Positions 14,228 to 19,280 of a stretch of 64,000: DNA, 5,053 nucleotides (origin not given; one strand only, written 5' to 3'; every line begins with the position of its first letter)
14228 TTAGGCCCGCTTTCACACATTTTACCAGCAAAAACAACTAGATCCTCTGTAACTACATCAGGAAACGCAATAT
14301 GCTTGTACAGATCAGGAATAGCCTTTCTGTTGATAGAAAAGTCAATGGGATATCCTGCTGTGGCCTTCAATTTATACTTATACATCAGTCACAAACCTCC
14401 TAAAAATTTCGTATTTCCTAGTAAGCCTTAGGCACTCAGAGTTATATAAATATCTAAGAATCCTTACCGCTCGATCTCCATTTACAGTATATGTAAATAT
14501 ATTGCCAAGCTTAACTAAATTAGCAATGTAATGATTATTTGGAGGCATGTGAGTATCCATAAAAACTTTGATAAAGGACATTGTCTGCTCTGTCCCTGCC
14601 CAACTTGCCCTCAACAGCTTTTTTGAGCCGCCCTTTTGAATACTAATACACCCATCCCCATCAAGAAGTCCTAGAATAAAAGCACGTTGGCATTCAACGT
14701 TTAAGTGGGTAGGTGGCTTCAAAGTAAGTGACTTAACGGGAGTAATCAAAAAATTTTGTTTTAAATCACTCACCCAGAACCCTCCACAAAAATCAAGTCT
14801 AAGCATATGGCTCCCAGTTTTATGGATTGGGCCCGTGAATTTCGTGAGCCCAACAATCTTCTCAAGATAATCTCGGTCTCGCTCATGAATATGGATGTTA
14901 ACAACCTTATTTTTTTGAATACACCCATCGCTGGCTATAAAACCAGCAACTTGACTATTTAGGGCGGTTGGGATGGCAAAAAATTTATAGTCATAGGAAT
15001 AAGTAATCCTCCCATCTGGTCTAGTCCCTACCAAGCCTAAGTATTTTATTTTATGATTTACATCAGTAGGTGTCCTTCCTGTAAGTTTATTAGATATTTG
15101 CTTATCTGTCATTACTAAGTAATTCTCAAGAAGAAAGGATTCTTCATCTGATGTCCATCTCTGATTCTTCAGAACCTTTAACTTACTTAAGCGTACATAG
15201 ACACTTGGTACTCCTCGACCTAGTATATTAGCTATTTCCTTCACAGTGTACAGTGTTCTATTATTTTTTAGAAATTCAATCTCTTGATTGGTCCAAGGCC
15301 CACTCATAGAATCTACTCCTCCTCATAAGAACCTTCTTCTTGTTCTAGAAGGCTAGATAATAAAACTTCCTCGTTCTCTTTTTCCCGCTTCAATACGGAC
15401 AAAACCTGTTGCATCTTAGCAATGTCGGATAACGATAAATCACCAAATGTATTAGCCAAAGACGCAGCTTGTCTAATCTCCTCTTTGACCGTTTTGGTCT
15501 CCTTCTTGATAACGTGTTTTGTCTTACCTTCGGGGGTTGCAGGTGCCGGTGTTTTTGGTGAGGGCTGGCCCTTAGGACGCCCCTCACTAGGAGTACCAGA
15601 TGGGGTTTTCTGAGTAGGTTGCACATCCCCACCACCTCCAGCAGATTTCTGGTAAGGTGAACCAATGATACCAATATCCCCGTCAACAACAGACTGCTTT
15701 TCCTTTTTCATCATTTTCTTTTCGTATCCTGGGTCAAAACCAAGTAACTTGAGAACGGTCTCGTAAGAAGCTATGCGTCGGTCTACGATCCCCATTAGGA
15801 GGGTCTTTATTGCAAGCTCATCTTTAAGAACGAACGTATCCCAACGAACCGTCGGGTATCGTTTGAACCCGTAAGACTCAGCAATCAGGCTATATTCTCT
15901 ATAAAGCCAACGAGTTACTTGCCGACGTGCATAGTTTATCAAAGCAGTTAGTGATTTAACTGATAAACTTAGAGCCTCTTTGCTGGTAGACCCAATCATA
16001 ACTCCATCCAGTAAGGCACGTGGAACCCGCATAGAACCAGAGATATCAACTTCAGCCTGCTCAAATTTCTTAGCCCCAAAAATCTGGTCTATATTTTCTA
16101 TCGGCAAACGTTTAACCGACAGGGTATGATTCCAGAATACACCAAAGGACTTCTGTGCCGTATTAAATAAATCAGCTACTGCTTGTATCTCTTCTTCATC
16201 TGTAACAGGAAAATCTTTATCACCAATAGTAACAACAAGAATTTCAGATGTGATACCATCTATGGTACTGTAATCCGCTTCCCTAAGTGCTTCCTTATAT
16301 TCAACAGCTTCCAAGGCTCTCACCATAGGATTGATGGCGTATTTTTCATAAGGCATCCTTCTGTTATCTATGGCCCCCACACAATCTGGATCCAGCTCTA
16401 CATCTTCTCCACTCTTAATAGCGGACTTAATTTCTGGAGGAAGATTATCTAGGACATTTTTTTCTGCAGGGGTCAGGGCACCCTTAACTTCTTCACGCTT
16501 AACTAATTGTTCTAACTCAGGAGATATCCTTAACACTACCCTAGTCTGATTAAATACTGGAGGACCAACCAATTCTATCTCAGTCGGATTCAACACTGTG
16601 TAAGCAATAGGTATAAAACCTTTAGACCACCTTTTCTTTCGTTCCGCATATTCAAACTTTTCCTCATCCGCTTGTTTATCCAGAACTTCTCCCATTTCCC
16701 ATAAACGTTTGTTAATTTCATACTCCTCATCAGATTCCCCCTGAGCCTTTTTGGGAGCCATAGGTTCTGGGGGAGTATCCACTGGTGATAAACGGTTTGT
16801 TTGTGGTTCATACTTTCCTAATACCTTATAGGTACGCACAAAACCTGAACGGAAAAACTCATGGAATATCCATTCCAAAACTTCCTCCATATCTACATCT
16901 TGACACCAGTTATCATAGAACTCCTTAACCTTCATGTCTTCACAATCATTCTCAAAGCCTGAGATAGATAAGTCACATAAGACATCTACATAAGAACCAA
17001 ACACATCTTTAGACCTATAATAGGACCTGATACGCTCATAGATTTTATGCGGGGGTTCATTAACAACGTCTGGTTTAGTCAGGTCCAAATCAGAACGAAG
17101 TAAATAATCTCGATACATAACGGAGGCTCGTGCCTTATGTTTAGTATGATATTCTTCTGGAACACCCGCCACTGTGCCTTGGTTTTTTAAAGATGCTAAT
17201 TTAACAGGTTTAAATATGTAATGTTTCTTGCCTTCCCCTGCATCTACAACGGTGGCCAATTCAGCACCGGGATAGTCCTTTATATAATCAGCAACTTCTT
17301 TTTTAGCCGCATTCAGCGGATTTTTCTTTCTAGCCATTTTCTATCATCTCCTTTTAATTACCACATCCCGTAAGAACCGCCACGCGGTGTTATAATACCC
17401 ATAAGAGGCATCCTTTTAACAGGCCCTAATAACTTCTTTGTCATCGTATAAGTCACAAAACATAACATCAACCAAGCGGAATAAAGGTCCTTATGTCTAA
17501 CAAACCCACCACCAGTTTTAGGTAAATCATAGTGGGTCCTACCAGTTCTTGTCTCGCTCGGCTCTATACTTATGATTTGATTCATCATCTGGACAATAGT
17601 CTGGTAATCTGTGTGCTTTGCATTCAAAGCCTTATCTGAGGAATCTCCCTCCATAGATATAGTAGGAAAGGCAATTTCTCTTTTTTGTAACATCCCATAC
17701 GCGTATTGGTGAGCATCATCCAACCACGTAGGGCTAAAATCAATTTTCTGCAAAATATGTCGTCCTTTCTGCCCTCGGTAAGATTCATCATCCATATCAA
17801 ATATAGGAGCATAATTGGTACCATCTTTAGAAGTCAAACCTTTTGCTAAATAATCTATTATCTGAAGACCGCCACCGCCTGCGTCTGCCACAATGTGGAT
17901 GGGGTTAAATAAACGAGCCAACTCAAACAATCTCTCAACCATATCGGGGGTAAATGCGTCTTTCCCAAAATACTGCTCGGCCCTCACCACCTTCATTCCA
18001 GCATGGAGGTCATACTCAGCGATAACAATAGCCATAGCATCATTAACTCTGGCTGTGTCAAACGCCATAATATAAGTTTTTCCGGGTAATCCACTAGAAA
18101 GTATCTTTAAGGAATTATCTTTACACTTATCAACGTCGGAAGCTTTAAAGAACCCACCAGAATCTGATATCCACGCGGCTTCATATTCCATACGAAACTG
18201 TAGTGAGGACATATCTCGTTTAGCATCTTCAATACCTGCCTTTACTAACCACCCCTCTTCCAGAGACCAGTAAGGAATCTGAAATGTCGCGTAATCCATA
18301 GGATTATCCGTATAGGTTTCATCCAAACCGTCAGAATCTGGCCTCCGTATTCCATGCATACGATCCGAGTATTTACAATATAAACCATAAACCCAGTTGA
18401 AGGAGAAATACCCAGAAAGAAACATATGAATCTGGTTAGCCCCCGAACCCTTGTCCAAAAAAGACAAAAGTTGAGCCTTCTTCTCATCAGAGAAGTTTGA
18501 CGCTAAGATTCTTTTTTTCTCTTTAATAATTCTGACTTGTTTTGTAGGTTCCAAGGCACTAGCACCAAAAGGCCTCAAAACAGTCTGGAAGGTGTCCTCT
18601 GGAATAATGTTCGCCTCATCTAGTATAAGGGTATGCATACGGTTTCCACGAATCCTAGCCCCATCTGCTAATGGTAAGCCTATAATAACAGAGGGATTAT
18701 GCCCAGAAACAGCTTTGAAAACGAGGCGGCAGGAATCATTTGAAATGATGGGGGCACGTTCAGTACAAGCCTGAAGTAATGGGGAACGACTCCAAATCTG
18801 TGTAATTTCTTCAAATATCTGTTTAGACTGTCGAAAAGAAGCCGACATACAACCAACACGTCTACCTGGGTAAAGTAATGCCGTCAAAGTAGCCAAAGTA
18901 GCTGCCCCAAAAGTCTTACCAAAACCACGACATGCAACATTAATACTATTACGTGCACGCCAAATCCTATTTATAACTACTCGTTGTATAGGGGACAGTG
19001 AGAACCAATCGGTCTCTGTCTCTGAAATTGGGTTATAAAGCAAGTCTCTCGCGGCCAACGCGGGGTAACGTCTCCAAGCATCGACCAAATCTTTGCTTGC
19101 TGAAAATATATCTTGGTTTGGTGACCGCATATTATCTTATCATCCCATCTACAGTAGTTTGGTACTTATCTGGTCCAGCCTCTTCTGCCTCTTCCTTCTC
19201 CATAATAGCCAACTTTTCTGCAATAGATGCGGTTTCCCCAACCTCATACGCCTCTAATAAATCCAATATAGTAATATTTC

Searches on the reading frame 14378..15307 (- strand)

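Call 10: search_protein_families(library=phrogs, proteins=[window:14378-15307:-], max_evalue=0.001)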
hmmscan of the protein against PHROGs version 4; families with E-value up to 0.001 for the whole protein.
window:14378-15307:- (309 aa): 5 families
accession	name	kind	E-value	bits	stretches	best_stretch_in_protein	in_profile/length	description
phrog_4645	-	DNA, RNA and nucleotide metabolism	9.6e-28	98.2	1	76-307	66-305/308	endonuclease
phrog_323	-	transcription regulation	1.6e-17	65.1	1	3-100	95-198/319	transcriptional regulator, D5-like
phrog_14101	-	transcription regulation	4.3e-09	37.9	1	50-91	6-46/103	transcriptional regulator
phrog_5046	-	DNA, RNA and nucleotide metabolism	7.5e-06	27.2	0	208-239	8-38/161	HNH endonuclease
phrog_11013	-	unknown function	0.00024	21.9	0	4-45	32-73/87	-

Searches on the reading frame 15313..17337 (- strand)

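Call 11: search_protein_families(library=phrogs, proteins=[window:15313-17337:-], max_evalue=0.001)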
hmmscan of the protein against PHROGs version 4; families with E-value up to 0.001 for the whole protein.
window:15313-17337:- (674 aa): 2 families
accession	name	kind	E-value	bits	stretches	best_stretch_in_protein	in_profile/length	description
phrog_16240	-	head and packaging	2.1e-10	40.8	2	97-171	93-168/643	portal protein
phrog_2739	-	head and packaging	1.3e-07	31.6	1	293-598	190-488/501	portal protein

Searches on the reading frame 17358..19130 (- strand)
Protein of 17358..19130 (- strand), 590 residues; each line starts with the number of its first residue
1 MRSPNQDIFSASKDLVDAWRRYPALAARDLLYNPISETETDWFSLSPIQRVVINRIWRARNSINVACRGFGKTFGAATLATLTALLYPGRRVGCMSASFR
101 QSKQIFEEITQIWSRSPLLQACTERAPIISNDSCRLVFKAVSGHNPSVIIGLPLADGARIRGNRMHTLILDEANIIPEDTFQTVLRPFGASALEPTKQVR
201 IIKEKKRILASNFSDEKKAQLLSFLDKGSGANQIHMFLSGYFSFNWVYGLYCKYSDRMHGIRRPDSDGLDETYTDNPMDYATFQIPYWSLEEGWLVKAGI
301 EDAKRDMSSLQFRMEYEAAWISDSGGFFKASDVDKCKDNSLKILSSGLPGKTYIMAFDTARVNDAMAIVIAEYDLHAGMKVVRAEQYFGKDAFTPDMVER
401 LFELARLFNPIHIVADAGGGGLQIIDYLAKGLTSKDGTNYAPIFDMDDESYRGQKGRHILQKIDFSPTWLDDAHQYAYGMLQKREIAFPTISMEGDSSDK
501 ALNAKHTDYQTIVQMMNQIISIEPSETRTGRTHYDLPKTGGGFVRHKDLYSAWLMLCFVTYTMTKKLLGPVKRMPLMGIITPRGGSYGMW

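Call 11: search_protein_families(library=phrogs, proteins=[window:17358-19130:-], max_evalue=0.001)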
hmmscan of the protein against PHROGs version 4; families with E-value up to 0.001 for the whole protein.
window:17358-19130:- (590 aa): 6 families
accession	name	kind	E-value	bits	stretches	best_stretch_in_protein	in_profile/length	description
phrog_2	-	head and packaging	4.8e-28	99.4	1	44-559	265-590/807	terminase large subunit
phrog_15503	-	unknown function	2.3e-15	57.7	1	19-203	51-221/245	-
phrog_9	-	head and packaging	5.4e-11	43.1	1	36-174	195-330/812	terminase large subunit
phrog_7579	-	head and packaging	1.9e-09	38.1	1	65-184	23-130/239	terminase large subunit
phrog_38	-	head and packaging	8.3e-07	29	0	294-430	496-627/760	terminase large subunit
phrog_5989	-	head and packaging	0.00067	19.9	0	43-118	140-215/347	terminase large subunit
